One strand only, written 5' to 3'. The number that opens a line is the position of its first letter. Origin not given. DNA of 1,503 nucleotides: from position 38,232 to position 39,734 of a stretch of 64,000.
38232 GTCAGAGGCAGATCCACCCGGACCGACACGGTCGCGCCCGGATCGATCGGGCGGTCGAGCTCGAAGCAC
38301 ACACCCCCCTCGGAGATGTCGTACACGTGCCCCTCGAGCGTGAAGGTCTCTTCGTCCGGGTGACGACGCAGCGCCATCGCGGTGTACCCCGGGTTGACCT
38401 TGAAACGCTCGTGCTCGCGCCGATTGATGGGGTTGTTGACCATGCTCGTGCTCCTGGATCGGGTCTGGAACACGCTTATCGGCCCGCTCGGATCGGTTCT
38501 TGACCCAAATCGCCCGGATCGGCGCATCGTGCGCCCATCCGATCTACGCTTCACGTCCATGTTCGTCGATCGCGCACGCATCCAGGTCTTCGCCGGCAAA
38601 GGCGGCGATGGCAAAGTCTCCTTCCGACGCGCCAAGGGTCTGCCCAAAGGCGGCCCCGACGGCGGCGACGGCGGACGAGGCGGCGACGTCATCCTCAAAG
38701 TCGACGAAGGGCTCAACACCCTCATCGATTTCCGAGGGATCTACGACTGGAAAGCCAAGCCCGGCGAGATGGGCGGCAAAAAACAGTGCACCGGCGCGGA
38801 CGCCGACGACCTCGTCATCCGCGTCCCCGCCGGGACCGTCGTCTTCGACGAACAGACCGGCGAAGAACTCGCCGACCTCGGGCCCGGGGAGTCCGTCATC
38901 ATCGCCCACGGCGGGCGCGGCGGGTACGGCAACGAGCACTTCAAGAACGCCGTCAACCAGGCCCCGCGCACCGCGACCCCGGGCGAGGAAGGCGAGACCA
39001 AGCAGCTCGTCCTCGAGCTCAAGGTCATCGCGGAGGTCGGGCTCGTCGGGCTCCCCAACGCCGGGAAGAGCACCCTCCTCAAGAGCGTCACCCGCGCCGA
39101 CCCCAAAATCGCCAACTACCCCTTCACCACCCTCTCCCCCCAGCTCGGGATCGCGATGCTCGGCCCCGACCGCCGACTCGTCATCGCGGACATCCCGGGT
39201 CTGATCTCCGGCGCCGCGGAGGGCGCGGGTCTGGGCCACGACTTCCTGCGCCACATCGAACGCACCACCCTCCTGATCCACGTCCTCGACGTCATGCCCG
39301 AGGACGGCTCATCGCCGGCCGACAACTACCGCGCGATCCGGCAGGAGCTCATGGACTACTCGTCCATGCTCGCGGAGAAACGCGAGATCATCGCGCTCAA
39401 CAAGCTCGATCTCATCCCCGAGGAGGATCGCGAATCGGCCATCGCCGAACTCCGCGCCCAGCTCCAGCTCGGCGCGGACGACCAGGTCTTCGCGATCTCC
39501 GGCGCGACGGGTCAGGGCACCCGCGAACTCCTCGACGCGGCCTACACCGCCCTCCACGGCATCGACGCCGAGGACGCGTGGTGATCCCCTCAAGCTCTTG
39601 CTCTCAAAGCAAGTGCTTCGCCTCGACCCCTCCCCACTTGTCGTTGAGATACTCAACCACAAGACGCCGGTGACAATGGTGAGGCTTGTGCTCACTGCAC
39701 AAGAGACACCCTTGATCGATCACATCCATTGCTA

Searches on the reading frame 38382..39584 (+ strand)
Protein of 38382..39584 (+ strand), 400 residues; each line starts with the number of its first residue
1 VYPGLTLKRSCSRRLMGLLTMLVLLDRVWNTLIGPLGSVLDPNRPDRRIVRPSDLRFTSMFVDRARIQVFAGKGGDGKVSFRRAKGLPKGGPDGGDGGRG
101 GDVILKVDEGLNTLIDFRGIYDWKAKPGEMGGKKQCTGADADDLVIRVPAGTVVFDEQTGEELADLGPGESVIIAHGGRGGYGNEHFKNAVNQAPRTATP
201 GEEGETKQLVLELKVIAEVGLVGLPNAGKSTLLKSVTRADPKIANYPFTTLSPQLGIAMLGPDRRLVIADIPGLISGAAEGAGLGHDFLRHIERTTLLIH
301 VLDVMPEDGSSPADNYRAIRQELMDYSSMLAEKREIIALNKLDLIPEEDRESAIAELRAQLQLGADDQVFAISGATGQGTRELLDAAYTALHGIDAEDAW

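Call 3: search_protein_families(library=pfam, proteins=[window:38382-39584:+], max_evalue=0.1)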
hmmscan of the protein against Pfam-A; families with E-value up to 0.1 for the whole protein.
window:38382-39584:+ (400 aa): 9 families
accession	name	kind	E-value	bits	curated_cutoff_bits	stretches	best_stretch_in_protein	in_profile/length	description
PF01018.28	GTP1_OBG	-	5e-55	185.8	27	1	62-215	1-155/155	GTP1/OBG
PF01926.29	MMR_HSR1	-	3e-24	85.7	21.9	1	218-341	1-113/113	50S ribosome-binding GTPase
PF02421.24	FeoB_N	-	4.2e-12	46.3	27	1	218-386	2-155/156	Ferrous iron transport protein B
PF00009.33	GTP_EFTU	-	0.00012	22.2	26.5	1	335-389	124-184/188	Elongation factor Tu GTP binding domain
PF03193.22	RsgA_GTPase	-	0.0067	16.7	30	0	334-385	55-102/174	RsgA GTPase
PF13555.12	AAA_29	-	0.03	14.5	27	0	366-392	22-47/61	P-loop containing region of AAA domain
PF00025.27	Arf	-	0.038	13.9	22.3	0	220-238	18-36/174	ADP-ribosylation factor family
PF19993.5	DO-GTPase2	-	0.051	13.7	27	0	219-235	3-19/226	Double-GTPase 2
PF03308.22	MeaB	-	0.063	12.7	23.1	0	218-237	35-54/273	Methylmalonyl Co-A mutase-associated GTPase MeaB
